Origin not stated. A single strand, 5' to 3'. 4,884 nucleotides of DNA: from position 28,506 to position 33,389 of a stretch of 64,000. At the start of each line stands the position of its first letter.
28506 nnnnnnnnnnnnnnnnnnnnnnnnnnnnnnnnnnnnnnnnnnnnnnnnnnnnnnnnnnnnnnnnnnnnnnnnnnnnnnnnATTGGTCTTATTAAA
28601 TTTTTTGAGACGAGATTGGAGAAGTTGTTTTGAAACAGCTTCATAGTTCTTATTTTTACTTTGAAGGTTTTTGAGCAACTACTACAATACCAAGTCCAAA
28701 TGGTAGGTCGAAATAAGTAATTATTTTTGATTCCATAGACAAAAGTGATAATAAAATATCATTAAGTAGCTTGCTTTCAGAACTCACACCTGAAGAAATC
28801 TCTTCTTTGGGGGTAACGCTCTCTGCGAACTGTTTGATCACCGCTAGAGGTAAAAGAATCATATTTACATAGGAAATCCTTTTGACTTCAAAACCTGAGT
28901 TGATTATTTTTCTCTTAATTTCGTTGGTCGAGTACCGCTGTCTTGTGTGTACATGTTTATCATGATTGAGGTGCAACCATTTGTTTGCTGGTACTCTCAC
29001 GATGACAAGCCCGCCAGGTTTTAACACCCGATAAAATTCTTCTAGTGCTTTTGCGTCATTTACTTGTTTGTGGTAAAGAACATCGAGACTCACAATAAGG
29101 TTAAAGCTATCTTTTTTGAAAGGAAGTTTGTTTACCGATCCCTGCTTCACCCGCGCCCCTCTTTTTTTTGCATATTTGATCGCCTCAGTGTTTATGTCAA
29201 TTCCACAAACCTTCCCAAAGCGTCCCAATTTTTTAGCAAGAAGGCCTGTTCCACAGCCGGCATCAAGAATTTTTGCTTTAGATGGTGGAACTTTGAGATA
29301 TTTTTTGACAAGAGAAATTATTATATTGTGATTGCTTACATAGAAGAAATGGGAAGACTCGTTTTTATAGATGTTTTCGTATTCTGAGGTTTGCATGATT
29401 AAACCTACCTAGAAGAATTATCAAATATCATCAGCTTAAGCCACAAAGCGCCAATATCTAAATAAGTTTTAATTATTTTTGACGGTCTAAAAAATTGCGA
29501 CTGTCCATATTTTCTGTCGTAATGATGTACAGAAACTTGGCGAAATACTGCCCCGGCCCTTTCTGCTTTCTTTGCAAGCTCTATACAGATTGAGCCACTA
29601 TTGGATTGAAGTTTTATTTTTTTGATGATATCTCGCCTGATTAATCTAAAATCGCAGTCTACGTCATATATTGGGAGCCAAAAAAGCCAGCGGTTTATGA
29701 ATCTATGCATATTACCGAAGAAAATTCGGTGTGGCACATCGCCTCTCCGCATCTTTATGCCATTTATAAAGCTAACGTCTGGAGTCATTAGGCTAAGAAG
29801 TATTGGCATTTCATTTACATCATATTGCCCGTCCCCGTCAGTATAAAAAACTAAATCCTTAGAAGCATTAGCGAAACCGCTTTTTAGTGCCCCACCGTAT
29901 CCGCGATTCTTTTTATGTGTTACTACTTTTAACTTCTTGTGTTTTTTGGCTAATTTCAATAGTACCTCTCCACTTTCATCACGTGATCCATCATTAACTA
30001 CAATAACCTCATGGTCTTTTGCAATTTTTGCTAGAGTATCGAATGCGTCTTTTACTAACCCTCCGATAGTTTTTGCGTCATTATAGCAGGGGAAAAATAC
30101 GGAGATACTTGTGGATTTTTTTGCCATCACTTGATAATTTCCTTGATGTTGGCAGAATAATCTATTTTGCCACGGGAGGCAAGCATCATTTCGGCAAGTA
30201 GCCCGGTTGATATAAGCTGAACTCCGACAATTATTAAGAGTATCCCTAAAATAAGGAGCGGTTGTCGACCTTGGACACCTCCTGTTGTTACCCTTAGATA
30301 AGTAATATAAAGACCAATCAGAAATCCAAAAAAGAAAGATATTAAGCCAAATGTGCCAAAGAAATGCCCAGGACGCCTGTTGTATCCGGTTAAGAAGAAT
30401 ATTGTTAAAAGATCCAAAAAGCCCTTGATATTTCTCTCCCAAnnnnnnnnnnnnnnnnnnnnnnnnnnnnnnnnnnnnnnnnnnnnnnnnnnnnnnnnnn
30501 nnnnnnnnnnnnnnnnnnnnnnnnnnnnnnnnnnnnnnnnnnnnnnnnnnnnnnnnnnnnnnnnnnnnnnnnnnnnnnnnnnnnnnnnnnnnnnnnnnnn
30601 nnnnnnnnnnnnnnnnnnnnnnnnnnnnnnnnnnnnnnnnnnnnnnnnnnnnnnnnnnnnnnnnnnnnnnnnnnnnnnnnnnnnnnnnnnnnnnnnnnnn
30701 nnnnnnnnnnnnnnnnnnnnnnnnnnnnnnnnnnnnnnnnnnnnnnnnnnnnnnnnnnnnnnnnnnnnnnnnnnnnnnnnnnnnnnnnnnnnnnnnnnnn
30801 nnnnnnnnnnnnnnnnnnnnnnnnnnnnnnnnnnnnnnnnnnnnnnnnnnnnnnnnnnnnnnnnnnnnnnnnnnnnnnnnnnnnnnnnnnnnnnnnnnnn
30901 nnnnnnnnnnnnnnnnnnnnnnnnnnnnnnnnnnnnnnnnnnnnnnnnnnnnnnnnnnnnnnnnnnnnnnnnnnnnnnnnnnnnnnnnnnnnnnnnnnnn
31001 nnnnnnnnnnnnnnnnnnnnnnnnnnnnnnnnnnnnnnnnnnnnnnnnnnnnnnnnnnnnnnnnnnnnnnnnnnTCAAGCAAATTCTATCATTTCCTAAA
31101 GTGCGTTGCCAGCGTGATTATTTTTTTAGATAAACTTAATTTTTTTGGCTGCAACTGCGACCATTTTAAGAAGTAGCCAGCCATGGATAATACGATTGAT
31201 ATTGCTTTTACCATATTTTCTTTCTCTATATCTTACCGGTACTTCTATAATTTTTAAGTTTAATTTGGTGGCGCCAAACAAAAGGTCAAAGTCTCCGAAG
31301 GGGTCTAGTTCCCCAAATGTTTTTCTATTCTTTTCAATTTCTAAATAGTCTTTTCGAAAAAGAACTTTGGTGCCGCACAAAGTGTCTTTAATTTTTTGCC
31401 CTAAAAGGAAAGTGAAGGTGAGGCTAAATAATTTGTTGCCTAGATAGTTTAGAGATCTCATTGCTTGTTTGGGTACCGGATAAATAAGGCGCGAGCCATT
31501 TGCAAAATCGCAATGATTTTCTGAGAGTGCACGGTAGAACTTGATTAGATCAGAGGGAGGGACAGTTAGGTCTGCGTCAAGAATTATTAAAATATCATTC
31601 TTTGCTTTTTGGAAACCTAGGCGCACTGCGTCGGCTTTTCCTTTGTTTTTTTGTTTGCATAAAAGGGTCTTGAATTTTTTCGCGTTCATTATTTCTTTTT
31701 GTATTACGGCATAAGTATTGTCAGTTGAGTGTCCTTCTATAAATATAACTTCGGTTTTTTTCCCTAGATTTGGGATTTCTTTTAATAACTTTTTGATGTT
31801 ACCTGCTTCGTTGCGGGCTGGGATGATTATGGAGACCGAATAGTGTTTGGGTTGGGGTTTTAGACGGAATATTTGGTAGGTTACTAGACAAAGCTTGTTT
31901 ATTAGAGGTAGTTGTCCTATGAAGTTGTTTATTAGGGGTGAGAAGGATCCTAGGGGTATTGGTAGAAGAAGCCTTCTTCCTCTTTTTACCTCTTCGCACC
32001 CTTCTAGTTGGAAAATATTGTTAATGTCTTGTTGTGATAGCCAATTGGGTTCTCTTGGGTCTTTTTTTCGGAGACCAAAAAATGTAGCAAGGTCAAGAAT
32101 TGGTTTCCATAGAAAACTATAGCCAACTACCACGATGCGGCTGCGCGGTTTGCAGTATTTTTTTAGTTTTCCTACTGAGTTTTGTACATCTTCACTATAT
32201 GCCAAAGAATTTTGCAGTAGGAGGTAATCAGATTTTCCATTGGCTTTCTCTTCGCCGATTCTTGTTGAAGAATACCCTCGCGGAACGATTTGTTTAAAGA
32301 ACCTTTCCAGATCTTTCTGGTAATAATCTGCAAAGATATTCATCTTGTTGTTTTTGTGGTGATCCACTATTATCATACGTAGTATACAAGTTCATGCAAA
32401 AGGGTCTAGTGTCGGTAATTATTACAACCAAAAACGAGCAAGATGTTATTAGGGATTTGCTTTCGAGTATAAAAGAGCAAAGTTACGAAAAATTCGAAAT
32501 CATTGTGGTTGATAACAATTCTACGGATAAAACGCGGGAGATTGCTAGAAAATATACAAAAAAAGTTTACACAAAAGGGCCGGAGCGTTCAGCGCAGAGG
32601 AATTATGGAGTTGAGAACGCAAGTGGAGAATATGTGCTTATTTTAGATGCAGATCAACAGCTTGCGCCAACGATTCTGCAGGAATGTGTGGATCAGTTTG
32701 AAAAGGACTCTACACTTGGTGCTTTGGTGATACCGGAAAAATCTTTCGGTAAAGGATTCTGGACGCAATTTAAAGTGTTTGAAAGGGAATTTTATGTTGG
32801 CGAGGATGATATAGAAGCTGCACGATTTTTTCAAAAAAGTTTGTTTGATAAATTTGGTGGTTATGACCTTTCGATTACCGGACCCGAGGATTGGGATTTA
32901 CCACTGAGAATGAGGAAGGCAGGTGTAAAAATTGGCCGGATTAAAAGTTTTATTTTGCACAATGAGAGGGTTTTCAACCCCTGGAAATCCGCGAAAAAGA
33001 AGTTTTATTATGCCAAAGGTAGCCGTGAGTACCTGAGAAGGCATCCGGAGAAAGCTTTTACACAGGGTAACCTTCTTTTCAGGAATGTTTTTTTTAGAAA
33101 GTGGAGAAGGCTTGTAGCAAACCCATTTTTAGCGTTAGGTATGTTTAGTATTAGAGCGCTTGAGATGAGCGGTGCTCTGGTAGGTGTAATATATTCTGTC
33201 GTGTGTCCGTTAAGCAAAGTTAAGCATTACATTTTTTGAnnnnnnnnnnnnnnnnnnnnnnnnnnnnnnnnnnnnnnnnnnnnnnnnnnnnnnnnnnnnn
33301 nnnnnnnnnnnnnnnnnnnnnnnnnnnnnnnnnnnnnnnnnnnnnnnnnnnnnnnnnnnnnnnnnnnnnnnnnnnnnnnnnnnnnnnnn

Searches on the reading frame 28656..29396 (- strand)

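Call 49: search_protein_families(library=pfam, proteins=[window:28656-29396:-], max_evalue=0.001)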
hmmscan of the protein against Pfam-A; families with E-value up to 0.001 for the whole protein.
window:28656-29396:- (246 aa): 15 families
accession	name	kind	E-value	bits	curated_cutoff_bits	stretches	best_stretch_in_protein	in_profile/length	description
PF08241.18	Methyltransf_11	-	2.4e-22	79.8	21.2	1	44-133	1-95/95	Methyltransferase domain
PF13847.12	Methyltransf_31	-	8.4e-21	74.6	27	1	40-155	4-128/145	Methyltransferase domain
PF13649.12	Methyltransf_25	-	2.5e-20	73.4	27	1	43-129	1-97/97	Methyltransferase domain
PF13489.12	Methyltransf_23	-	6.7e-18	65.4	27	1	26-145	9-133/164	Methyltransferase domain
PF08242.18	Methyltransf_12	-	1.2e-12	48.8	30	1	44-130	1-97/98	Methyltransferase domain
PF01209.24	Ubie_methyltran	-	2.6e-10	40.5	20.1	1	38-133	46-151/233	ubiE/COQ5 methyltransferase family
PF05148.21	Methyltransf_8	-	3e-07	31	27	1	30-180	63-189/219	Hypothetical methyltransferase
PF03291.22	mRNA_G-N7_MeTrfase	-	1e-05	25.3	26.6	1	11-93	28-117/315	mRNA (guanine-N(7))-methyltransferase domain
PF05401.17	NodS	-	1.3e-05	25.6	24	1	40-170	44-185/201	Nodulation protein S (NodS)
PF20922.3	Anamorsin_N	-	2.6e-05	24.4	27.1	1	90-139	44-93/163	Anamorsin, N-terminal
PF13679.12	Methyltransf_32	-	4.8e-05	23.8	27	1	25-92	12-83/143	Methyltransferase domain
PF07021.18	MetW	-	9.4e-05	22.6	21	1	38-136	12-110/193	Methionine biosynthesis protein MetW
PF03141.22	Methyltransf_29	-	0.00012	21.3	23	1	41-144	119-224/506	Putative S-adenosyl-L-methionine-dependent methyltransferase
PF02353.26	CMAS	-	0.00021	21.2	27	1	41-148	64-179/273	Mycolic acid cyclopropane synthetase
PF05175.20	MTS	-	0.00031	20.9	23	1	36-82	29-77/170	Methyltransferase small domain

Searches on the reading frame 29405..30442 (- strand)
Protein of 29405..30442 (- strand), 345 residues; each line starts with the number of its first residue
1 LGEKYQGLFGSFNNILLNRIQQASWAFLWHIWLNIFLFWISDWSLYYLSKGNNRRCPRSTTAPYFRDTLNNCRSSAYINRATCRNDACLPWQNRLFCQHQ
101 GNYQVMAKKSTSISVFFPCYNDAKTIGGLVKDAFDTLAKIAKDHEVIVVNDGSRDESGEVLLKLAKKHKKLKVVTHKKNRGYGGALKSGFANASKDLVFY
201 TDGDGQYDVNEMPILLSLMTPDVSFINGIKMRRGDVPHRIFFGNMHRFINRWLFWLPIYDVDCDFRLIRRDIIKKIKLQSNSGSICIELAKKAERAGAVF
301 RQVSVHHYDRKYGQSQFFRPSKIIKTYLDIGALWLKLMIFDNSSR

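Call 49: search_protein_families(library=pfam, proteins=[window:29405-30442:-], max_evalue=0.001)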
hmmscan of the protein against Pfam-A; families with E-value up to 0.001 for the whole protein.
window:29405-30442:- (345 aa): 3 families
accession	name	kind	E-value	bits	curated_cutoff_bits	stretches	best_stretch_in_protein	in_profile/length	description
PF00535.33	Glycos_transf_2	-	6e-25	88.6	23.3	1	114-276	1-167/168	Glycosyl transferase family 2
PF13641.12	Glyco_tranf_2_3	-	3e-05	24.6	27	1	113-230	3-123/230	Glycosyltransferase like family 2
PF10111.15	Glyco_tranf_2_2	-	0.0002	21.4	27.3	1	141-218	27-105/276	Glycosyltransferase like family 2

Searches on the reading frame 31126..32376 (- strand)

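Call 49: search_protein_families(library=pfam, proteins=[window:31126-32376:-], max_evalue=0.001)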
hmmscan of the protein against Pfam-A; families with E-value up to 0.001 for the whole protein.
window:31126-32376:- (416 aa): 3 families
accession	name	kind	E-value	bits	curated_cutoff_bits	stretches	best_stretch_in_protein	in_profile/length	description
PF00535.33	Glycos_transf_2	-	2.7e-24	86.4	23.3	1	182-343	1-163/168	Glycosyl transferase family 2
PF10111.15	Glyco_tranf_2_2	-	4.9e-07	29.9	27.3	1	182-282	1-104/276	Glycosyltransferase like family 2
PF13641.12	Glyco_tranf_2_3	-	1.8e-05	25.3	27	1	181-349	3-175/230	Glycosyltransferase like family 2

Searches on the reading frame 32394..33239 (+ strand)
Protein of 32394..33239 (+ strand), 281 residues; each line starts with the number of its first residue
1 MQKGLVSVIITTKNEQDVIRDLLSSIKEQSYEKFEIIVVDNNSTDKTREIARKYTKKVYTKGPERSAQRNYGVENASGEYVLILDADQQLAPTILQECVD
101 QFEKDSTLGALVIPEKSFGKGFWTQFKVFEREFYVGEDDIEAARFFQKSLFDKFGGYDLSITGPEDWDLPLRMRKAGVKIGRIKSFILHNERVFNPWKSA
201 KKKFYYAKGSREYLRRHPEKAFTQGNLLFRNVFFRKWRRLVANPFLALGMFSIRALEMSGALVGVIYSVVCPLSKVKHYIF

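Call 49: search_protein_families(library=pfam, proteins=[window:32394-33239:+], max_evalue=0.001)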
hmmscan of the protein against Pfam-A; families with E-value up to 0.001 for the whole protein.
window:32394-33239:+ (281 aa): 5 families
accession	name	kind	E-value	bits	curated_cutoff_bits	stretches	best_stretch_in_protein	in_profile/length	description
PF00535.33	Glycos_transf_2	-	2.2e-30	106.3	23.3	1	7-125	1-126/168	Glycosyl transferase family 2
PF13641.12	Glyco_tranf_2_3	-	5.8e-13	49.8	27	1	6-180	3-201/230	Glycosyltransferase like family 2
PF10111.15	Glyco_tranf_2_2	-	8.9e-12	45.5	27.3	1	7-94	1-98/276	Glycosyltransferase like family 2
PF13632.12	Glyco_trans_2_3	-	0.0005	20.4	27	0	80-247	1-170/198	Glycosyl transferase family group 2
PF13704.12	Glyco_tranf_2_4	-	0.0007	20.5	27.5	0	13-87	1-81/98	Glycosyl transferase family 2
